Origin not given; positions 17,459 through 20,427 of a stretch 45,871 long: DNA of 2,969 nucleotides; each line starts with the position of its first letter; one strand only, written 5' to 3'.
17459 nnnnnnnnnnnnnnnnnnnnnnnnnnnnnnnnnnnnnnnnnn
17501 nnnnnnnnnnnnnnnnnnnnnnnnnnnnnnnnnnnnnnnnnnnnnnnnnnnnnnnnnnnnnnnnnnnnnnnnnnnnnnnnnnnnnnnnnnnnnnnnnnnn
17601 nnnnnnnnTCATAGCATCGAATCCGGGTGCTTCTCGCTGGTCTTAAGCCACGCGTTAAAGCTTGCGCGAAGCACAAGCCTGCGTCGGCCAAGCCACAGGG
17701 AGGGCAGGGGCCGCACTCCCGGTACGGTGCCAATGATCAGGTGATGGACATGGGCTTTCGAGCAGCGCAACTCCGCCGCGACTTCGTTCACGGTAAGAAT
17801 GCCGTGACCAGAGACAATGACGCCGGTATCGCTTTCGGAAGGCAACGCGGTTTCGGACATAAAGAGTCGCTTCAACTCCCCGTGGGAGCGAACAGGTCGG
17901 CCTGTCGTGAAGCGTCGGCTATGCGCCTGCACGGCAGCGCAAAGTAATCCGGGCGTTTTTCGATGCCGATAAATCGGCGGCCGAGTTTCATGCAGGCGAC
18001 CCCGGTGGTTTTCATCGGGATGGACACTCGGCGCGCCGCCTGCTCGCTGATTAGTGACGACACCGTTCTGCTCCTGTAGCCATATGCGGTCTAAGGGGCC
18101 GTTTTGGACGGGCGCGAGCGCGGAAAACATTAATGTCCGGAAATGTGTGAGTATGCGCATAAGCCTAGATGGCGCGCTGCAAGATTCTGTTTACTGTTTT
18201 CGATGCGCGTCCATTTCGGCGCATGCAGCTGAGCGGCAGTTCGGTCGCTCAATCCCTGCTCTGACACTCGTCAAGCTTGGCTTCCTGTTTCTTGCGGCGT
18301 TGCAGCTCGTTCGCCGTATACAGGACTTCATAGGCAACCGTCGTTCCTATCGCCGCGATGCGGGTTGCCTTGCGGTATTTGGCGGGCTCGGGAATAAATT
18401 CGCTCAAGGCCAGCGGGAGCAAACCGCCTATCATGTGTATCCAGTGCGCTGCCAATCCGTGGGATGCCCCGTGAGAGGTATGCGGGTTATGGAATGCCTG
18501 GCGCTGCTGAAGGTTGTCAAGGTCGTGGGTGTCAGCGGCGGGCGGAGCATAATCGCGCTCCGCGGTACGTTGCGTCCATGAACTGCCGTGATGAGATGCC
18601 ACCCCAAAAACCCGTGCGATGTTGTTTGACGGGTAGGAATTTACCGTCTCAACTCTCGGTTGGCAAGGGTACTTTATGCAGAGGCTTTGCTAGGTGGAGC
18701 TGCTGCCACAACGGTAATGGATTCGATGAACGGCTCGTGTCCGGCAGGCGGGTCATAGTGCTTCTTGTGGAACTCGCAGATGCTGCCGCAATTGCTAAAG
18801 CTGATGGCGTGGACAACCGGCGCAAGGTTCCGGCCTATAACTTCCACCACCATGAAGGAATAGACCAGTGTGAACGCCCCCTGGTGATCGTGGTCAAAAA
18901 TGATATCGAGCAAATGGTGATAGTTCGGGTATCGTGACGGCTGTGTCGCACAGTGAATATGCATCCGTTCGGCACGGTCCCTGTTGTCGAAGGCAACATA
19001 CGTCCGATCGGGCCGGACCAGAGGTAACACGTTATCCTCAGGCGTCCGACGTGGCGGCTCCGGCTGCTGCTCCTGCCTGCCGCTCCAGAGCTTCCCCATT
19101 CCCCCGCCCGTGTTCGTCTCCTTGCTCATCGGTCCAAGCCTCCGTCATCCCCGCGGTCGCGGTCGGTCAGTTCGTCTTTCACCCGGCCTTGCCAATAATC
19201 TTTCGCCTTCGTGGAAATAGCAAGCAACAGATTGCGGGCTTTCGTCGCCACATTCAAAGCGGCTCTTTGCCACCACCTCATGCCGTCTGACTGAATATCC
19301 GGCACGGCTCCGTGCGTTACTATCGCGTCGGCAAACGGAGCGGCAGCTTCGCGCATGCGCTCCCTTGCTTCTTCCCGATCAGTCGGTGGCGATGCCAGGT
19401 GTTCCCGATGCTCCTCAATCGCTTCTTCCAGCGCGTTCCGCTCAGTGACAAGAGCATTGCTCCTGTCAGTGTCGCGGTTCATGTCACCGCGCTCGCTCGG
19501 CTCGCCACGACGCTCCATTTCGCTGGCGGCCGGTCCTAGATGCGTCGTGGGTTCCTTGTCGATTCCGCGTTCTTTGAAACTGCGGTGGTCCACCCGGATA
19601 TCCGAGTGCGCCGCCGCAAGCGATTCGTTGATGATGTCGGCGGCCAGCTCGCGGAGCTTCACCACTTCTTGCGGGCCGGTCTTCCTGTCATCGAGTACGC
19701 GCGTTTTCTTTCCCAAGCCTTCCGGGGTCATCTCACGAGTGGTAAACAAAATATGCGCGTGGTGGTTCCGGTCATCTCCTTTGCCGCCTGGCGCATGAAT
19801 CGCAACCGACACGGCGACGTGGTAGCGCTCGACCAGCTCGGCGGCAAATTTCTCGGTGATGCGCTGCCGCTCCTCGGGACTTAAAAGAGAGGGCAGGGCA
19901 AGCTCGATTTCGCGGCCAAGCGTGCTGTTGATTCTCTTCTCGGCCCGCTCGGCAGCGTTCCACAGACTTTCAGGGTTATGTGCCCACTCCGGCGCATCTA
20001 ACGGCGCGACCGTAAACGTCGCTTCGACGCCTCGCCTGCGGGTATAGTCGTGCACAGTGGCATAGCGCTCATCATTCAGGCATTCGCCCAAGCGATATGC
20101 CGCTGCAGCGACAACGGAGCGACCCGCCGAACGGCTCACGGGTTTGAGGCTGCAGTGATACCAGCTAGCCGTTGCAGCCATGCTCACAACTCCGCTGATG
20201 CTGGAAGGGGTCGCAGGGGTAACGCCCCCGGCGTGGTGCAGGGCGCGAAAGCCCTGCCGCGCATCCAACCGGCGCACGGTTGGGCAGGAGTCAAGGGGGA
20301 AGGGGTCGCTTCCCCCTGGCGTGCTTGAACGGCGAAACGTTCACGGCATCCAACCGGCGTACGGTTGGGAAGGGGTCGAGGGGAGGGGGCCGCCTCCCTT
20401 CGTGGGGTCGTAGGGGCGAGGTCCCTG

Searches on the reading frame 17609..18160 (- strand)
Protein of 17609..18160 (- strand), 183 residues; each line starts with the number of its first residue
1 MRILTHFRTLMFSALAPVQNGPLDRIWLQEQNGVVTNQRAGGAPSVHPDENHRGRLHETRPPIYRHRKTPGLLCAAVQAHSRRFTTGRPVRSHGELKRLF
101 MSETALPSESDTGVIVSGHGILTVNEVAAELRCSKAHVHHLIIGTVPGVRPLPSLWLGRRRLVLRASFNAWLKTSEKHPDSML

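Call 57: search_protein_families(library=pfam, proteins=[window:17609-18160:-], max_evalue=0.001)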
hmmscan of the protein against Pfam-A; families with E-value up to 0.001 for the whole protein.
window:17609-18160:- (183 aa): 1 family
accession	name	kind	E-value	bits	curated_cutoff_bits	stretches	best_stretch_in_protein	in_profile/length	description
PF12728.13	HTH_17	-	2.2e-06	28.3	27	1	122-173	2-48/51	Helix-turn-helix domain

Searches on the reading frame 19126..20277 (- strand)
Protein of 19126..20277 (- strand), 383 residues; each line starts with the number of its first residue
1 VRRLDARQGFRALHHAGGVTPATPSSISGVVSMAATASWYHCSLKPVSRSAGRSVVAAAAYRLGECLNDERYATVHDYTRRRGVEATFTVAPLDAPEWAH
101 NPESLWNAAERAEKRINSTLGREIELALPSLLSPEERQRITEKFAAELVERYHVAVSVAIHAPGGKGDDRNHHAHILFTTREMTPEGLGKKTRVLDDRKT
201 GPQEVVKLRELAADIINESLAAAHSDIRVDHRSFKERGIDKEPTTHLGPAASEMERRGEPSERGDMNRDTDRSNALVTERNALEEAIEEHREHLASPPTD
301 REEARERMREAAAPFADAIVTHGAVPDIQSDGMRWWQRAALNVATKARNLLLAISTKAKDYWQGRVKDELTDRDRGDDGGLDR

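Call 57: search_protein_families(library=pfam, proteins=[window:19126-20277:-], max_evalue=0.001)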
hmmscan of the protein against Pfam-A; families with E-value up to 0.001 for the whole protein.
window:19126-20277:- (383 aa): 1 family
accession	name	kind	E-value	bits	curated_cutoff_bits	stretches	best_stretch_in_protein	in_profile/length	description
PF03389.21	MobA_MobL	-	1.1e-58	199.1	26.7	1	53-257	1-224/224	MobA/MobL family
